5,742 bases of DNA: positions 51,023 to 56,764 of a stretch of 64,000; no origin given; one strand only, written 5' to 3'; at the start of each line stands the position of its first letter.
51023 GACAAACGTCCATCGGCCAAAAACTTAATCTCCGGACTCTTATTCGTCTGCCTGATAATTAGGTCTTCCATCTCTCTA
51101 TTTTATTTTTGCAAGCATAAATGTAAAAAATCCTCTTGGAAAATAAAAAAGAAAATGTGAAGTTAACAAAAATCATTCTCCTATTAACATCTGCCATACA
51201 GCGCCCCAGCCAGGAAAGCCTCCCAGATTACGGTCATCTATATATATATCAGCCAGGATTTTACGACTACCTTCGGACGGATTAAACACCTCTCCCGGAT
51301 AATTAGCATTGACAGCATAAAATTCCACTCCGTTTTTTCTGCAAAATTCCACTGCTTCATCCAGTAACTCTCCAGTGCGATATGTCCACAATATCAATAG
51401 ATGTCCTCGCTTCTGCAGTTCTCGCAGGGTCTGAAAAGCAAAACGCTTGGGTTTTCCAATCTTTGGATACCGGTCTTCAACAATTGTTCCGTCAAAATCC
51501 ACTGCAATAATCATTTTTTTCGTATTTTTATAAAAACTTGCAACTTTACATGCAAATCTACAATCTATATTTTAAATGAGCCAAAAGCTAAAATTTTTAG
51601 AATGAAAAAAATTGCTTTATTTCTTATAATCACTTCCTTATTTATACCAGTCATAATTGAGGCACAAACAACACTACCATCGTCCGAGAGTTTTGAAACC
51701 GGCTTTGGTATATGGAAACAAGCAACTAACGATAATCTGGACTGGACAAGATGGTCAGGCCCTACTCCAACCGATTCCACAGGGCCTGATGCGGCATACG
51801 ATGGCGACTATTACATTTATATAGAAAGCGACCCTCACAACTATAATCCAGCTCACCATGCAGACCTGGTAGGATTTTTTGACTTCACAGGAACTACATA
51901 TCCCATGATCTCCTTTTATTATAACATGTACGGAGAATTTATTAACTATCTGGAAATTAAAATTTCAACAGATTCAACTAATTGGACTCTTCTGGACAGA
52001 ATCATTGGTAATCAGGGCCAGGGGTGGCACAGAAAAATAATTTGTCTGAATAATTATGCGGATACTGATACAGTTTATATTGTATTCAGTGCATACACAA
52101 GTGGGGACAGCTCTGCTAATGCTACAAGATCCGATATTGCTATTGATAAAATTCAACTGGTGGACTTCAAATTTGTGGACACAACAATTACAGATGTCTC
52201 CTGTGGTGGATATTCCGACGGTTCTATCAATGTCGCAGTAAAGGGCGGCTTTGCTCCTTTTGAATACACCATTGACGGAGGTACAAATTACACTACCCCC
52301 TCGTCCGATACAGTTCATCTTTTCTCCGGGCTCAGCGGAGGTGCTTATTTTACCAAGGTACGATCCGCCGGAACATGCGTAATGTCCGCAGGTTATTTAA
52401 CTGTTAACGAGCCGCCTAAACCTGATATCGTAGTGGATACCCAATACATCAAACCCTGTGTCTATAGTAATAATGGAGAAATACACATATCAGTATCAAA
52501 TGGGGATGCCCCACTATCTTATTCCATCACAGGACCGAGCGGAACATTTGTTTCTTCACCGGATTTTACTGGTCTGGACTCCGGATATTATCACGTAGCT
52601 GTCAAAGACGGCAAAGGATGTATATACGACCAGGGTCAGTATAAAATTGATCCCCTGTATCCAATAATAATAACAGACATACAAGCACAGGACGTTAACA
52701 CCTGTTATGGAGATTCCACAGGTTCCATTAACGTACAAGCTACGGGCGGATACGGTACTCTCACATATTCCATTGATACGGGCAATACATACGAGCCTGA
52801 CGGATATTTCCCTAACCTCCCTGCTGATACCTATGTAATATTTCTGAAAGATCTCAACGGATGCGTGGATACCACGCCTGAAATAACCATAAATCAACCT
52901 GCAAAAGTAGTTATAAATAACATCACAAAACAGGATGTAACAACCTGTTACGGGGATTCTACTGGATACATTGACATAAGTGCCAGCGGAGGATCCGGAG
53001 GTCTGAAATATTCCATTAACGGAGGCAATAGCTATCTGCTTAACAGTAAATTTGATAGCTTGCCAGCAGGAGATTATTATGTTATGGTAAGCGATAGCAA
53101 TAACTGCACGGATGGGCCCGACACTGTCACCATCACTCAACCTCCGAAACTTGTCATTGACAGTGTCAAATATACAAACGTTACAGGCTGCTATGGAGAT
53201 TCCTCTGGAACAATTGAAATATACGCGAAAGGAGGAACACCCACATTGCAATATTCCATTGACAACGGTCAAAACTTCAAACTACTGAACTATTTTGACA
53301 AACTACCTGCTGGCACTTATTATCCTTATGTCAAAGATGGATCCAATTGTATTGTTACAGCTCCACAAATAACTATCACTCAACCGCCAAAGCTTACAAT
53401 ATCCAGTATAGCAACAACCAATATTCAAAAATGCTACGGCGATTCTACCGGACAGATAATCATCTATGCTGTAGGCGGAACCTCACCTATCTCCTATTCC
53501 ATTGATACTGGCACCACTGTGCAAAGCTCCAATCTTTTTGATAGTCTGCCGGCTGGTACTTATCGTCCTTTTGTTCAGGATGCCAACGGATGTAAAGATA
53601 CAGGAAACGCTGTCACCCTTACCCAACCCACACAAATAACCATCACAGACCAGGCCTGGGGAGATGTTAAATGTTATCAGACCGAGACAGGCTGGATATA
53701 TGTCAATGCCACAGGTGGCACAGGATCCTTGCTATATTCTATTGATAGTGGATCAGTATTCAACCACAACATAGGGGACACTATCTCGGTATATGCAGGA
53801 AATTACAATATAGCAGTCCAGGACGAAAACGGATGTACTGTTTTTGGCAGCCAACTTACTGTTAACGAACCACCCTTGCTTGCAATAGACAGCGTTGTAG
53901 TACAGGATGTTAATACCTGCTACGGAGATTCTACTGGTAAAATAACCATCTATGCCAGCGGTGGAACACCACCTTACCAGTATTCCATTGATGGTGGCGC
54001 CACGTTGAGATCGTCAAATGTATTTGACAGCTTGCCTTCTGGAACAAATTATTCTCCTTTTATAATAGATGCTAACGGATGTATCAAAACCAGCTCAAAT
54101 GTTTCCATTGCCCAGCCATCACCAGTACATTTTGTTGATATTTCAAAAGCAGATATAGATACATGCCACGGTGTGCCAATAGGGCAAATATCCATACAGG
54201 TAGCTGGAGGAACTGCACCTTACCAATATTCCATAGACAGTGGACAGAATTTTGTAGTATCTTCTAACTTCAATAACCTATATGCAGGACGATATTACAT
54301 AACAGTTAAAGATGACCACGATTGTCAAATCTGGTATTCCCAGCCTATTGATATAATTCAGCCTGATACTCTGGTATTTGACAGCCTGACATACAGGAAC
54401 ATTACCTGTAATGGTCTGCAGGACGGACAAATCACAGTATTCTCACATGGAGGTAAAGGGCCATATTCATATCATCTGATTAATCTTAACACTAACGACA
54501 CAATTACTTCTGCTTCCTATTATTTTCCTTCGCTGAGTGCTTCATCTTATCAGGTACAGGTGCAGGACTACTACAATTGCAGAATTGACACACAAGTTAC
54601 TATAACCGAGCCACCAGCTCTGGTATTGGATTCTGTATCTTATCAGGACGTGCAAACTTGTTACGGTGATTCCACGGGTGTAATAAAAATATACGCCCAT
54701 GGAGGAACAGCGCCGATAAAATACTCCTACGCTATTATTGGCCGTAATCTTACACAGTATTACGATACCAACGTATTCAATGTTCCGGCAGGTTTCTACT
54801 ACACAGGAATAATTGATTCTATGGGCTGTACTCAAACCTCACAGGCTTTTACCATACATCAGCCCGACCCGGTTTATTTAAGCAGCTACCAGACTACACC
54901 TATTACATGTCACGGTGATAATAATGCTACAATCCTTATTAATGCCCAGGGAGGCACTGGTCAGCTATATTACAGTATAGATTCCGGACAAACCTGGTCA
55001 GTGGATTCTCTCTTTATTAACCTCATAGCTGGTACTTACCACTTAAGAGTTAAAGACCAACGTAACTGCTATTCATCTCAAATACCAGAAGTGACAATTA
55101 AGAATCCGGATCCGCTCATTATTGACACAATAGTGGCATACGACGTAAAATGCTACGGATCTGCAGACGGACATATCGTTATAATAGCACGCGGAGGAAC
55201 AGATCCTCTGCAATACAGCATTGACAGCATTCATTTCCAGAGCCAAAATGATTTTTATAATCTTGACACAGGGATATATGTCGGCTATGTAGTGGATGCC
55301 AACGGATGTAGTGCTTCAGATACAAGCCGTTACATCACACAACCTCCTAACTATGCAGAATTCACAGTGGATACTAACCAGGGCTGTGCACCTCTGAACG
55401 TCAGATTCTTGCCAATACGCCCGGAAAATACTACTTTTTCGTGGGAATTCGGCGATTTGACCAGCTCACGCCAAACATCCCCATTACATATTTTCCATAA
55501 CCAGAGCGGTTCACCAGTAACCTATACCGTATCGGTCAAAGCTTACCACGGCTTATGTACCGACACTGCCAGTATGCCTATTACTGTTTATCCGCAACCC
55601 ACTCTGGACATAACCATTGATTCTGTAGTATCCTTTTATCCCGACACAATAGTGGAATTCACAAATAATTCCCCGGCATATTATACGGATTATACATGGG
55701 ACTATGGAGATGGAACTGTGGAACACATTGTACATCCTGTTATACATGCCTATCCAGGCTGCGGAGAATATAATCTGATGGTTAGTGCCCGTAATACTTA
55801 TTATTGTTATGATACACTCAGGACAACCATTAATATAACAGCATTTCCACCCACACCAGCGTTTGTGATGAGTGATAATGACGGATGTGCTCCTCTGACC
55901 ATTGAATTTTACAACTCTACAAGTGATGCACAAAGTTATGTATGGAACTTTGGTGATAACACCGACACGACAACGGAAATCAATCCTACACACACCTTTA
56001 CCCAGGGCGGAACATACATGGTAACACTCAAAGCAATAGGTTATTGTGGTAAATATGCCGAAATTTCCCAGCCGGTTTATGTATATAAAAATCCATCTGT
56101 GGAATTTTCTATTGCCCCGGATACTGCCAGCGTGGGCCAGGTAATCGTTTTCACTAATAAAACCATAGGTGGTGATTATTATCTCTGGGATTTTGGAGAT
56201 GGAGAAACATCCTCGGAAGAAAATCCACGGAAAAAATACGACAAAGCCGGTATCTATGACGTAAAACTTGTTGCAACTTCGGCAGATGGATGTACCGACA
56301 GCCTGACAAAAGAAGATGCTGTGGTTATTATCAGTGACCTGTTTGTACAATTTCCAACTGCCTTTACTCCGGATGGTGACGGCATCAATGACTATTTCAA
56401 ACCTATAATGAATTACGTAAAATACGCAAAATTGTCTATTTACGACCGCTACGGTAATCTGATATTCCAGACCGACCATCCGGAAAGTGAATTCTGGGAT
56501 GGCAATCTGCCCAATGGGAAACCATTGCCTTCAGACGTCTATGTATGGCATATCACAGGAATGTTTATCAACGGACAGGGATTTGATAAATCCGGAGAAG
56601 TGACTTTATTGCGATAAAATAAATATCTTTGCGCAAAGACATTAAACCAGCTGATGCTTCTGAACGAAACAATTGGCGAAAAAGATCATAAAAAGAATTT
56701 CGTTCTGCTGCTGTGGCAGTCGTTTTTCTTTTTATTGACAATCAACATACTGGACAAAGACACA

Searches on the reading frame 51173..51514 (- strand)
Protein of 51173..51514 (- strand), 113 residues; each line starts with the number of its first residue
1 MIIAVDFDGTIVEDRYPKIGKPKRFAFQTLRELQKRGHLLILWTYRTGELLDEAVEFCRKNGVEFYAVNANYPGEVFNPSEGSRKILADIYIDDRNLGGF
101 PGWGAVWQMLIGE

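Call 3: search_protein_families(library=pfam, proteins=[window:51173-51514:-], max_evalue=0.1)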
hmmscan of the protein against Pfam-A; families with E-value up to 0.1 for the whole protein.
window:51173-51514:- (113 aa): 2 families
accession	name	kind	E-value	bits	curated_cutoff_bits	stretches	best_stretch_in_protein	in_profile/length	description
PF08282.18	Hydrolase_3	-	0.013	15.7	20.9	1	3-71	1-62/255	haloacid dehalogenase-like hydrolase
PF05152.18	DUF705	-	0.039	13.9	20.4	1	2-54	136-186/304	Protein of unknown function (DUF705)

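Call 46: search_protein_families(library=ncbifam, proteins=[window:51173-51511:-], max_evalue=0.001)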
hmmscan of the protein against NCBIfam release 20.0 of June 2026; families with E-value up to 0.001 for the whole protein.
window:51173-51511:- (112 aa): 3 families
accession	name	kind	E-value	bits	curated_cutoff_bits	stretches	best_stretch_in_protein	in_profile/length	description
NF046079.1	HAD_phos_BT0820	equivalog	4.5e-54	182.5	165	1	1-109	2-110/137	BT0820 family HAD-type phosphatase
TIGR01681.1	HAD-SF-IIIC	subfamily_domain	0.00043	21.1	35.75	1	1-56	2-68/132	HAD-IIIC family phosphatase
TIGR00099.1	Cof-subfamily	subfamily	0.00052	19.7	137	1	1-94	1-83/256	Cof-type HAD-IIB family hydrolase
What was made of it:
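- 51173..51514 (-): BT0820-family small HAD phosphatase, upstream of the free SiaC on the same strand. NCBIfam NF046079 at 182.5 bits against cutoff 165 (call 46).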

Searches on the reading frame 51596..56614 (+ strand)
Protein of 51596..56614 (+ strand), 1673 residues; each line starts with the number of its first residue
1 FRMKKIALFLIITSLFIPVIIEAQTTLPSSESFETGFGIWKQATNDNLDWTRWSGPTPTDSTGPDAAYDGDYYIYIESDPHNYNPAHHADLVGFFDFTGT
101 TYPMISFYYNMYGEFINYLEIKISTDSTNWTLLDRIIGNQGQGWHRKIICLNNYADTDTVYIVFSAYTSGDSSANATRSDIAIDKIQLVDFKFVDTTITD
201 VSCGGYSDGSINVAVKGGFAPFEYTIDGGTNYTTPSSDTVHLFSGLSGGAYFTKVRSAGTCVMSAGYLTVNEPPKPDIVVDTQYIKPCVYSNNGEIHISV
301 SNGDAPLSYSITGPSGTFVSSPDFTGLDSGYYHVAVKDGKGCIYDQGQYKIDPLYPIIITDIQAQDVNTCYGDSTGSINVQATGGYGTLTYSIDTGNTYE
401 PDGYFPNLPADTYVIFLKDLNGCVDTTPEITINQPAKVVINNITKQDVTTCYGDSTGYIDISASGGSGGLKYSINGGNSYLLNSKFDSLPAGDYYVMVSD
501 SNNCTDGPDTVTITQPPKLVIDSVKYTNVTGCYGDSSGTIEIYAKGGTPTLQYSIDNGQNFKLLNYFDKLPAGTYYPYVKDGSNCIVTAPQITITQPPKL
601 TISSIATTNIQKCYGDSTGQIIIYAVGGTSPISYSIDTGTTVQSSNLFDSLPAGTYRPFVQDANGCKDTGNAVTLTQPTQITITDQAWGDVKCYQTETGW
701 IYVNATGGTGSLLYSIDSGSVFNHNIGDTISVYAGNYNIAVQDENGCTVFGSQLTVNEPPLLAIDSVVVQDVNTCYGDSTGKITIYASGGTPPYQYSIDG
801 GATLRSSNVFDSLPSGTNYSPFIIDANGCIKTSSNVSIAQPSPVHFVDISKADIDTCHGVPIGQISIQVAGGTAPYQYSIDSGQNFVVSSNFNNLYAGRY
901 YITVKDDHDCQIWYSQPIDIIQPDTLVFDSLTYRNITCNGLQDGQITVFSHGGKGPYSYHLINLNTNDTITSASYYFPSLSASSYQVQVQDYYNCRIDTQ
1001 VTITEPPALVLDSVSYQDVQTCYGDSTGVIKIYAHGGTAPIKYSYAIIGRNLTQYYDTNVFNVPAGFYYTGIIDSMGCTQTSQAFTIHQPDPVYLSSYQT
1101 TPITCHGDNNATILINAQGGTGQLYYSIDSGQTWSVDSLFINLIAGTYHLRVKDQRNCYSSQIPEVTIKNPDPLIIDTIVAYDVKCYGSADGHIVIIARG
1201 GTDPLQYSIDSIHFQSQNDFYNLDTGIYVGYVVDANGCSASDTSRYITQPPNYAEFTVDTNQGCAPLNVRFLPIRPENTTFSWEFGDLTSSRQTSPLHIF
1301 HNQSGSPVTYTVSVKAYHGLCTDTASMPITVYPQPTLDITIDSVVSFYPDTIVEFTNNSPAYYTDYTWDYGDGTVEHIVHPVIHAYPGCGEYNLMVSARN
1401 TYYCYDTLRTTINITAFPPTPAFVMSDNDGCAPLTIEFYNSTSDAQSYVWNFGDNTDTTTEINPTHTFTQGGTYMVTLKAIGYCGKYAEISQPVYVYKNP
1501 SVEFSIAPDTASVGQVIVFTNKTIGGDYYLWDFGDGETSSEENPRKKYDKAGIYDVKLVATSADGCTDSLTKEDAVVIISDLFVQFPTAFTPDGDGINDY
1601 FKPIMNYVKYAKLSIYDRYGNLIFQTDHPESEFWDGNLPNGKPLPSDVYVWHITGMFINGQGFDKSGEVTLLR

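Call 58: search_protein_families(library=pfam, proteins=[window:51596-56614:+], max_evalue=0.0001)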
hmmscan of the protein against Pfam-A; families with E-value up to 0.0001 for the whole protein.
window:51596-56614:+ (1673 aa): 6 families
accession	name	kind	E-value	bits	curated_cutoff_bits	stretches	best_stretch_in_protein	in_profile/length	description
PF13573.12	SprB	-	1.9e-70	232.6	28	5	773-803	7-37/37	SprB repeat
PF18911.6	PKD_4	-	2.9e-36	123.8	27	2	1499-1577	3-84/85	PKD domain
PF00801.26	PKD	-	1.1e-21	77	23.5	2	1511-1567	11-72/80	PKD domain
PF00629.30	MAM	-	1.5e-14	54.5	26.4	1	32-188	2-152/158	MAM domain, meprin/A5/mu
PF14870.12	PSII_BNR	-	5.4e-13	49.3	27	0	378-419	245-287/303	Photosynthesis system II assembly factor YCF48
PF13585.12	CHU_C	-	4.6e-12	46.3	27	1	1585-1655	2-72/86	CHU_C Type IX secretion signal domain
